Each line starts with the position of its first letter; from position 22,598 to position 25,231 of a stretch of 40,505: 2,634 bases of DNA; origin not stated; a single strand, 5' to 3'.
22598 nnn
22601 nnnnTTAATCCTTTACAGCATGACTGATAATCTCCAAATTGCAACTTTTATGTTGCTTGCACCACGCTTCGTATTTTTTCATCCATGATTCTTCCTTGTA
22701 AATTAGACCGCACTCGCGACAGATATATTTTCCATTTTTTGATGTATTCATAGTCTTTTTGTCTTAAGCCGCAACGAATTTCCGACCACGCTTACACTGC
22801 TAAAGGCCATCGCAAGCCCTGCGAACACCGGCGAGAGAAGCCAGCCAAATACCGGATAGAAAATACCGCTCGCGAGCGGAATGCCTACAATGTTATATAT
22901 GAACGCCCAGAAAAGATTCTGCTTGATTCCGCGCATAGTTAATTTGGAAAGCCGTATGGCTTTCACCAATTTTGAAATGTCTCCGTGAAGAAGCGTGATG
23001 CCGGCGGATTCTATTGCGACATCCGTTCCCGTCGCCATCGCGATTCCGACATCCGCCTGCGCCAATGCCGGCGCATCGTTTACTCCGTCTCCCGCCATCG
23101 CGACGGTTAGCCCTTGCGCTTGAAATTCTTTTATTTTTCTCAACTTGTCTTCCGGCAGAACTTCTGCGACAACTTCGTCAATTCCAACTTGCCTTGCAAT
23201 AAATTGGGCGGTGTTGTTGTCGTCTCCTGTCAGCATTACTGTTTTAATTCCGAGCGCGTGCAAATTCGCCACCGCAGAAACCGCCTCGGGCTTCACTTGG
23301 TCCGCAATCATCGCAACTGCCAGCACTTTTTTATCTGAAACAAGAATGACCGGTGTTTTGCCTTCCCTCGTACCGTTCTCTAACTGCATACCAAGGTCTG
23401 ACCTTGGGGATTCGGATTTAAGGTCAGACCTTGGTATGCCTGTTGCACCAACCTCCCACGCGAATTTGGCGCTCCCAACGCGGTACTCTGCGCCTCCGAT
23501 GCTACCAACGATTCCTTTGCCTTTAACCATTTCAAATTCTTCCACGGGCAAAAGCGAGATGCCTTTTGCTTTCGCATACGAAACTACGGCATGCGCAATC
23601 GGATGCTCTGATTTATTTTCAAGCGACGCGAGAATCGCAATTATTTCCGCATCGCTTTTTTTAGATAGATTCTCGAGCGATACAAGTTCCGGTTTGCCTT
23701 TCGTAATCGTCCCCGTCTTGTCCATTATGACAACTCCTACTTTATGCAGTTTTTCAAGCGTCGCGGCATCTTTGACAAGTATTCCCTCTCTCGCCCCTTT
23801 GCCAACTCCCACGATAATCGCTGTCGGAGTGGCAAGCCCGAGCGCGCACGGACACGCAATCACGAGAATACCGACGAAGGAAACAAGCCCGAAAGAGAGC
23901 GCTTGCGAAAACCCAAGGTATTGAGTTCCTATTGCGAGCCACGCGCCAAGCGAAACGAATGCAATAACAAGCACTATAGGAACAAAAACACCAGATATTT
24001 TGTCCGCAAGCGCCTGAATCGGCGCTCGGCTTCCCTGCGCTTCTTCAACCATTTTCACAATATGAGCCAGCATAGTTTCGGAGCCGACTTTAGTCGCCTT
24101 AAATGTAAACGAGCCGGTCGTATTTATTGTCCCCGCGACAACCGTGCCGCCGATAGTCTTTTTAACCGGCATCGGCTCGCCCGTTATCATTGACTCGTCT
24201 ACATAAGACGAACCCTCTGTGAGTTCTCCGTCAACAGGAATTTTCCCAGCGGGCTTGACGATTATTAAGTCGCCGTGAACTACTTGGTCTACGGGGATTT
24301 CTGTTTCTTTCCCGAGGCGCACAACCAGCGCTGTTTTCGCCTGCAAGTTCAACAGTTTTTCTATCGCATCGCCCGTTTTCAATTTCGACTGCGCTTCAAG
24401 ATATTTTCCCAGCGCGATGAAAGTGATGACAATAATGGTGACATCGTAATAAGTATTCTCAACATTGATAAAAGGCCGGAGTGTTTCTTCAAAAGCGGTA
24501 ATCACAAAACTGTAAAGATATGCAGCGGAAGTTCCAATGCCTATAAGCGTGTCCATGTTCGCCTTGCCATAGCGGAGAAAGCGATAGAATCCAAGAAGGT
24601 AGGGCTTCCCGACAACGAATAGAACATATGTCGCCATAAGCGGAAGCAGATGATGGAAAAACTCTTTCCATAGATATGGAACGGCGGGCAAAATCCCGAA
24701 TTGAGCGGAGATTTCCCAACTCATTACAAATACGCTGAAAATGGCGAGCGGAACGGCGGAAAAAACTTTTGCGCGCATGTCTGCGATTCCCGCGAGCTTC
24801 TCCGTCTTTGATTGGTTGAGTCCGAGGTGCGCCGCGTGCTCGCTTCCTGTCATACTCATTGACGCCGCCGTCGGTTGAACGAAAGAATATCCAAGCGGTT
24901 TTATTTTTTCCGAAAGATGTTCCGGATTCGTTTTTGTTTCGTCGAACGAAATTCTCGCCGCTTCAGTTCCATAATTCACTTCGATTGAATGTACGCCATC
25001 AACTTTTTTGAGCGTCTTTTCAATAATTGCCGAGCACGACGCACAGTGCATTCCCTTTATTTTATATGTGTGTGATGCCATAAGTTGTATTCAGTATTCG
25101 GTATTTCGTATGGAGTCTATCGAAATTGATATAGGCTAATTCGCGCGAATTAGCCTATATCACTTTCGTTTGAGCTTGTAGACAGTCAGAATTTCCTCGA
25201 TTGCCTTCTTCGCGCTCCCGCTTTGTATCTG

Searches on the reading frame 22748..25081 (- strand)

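Call 10: search_protein_families(library=pfam, proteins=[window:22748-25081:-], max_evalue=0.001)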
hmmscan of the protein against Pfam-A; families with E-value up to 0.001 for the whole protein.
window:22748-25081:- (777 aa): 5 families
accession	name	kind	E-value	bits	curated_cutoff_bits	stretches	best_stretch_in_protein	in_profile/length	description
PF00122.25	E1-E2_ATPase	-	2.1e-55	187.5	28.1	1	246-431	2-180/181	E1-E2 ATPase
PF00702.32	Hydrolase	-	3.3e-33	116.1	26.4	1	450-677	3-191/191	haloacid dehalogenase-like hydrolase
PF00403.32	HMA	-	2.6e-17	63.4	24.8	1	5-65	1-61/62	Heavy-metal-associated domain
PF08282.18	Hydrolase_3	-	0.00026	21.3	20.9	0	656-694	202-240/255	haloacid dehalogenase-like hydrolase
PF12710.13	HAD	-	0.00053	20.9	27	0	591-673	80-188/189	haloacid dehalogenase-like hydrolase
